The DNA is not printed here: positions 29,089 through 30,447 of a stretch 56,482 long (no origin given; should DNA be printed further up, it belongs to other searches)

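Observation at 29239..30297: HNH/NUMOD-type intein splitting a deoxyhypusine-synthase-like gene next to its catalytic-lysine motif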

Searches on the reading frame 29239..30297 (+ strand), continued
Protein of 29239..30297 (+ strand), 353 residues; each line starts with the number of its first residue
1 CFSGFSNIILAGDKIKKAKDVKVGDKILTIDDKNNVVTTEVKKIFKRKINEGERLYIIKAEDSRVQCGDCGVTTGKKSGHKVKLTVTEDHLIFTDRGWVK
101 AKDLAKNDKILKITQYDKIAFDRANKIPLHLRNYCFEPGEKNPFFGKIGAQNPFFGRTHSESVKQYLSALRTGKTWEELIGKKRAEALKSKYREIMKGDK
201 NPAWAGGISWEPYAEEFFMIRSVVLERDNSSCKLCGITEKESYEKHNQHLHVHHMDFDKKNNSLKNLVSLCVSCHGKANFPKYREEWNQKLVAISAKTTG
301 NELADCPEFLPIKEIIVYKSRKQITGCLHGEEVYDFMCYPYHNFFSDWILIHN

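Call 78: search_dna_similar(query=window:29239-30297:+, collection=phages, mode=protein, max_rows=15)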
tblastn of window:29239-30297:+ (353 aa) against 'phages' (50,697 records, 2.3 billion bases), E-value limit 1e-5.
Records with a match: 16; places in all: 21; records where one place covers at least 80% of the query: 0.
Best place of each record, by identity: <60% 16.
By first word of the organism name: Haloarcula 6; Halovirus 2; Halobacterium 2; Gordonia 2; uncultured 1; Brucella 1; Haloarchaeal 1; Synechococcus 1.
By host as written in the record: Haloarcula californiae 5; Haloarcula vallismortis 3; Halobacterium salinarum R1 2; Gordonia terrae 3612 2; - 1; Brucella abortus S19 1; Natrinema thermotolerans A29 1; Synechococcus sp. PCCC-A2c 1.
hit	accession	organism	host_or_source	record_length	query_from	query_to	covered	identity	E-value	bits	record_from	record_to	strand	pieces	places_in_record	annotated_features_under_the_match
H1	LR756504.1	uncultured phage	metagenomic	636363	147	287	40%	35.2%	4e-17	89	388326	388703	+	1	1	record has no annotation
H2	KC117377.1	Haloarcula vallismortis tailed virus 1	Haloarcula vallismortis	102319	187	282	27%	39.2%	4e-10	67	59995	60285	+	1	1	109: HNH endonuclease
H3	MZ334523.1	Haloarcula virus HVTV-2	Haloarcula vallismortis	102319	187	282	27%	39.2%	4e-10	67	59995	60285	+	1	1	HNH endonuclease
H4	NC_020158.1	Haloarcula vallismortis tailed virus 1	Haloarcula vallismortis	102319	187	282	27%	39.2%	4e-10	67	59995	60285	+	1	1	109: HNH endonuclease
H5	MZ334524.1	Haloarcula virus HCTV-16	Haloarcula californiae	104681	187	282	27%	39.2%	4e-10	67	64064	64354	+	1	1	HNH endonuclease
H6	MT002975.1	Brucella phage EF4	Brucella abortus S19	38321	151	279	37%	27.8%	1e-5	54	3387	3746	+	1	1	putative terminase large subunit (x2)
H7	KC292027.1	Halovirus HCTV-5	Haloarcula californiae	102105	186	296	31%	31.6%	1e-6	56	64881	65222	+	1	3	108: HNH protein | 109: ADP-ribosyltransferase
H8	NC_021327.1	Halovirus HCTV-5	Haloarcula californiae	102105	186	296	31%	31.6%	1e-6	56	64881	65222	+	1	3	108: HNH endonuclease | 109: ADP-ribosyltransferase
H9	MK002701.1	Halobacterium phage phiH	Halobacterium salinarum R1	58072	221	321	29%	33.0%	4e-6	55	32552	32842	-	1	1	L segment (12041 bp; GB:X65098; PMID:1529545); pos 29966-41932 ... | HNH-type endonuclease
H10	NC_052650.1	Halobacterium phage phiH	Halobacterium salinarum R1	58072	221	321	29%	33.0%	4e-6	55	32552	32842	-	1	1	L segment (12041 bp; GB:X65098; PMID:1529545); pos 29966-41932 ... | HNH endonuclease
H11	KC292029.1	Haloarcula californiae tailed virus 1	Haloarcula californiae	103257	194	282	25%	34.7%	2e-8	62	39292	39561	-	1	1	70: HNH protein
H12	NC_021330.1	Haloarcula californiae tailed virus 1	Haloarcula californiae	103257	194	282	25%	34.7%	2e-8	62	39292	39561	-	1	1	70: HNH endonuclease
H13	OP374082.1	Haloarchaeal virus HJTV-4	Natrinema thermotolerans A29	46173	195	275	23%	36.6%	7e-6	54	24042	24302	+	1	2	HNH endonuclease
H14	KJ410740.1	Synechococcus phage S-EIVl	Synechococcus sp. PCCC-A2c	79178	196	275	23%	36.1%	9e-7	57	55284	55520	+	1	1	putative terminase large subunit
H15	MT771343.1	Gordonia phage Clown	Gordonia terrae 3612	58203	196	277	23%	35.2%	9e-7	57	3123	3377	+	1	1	5: terminase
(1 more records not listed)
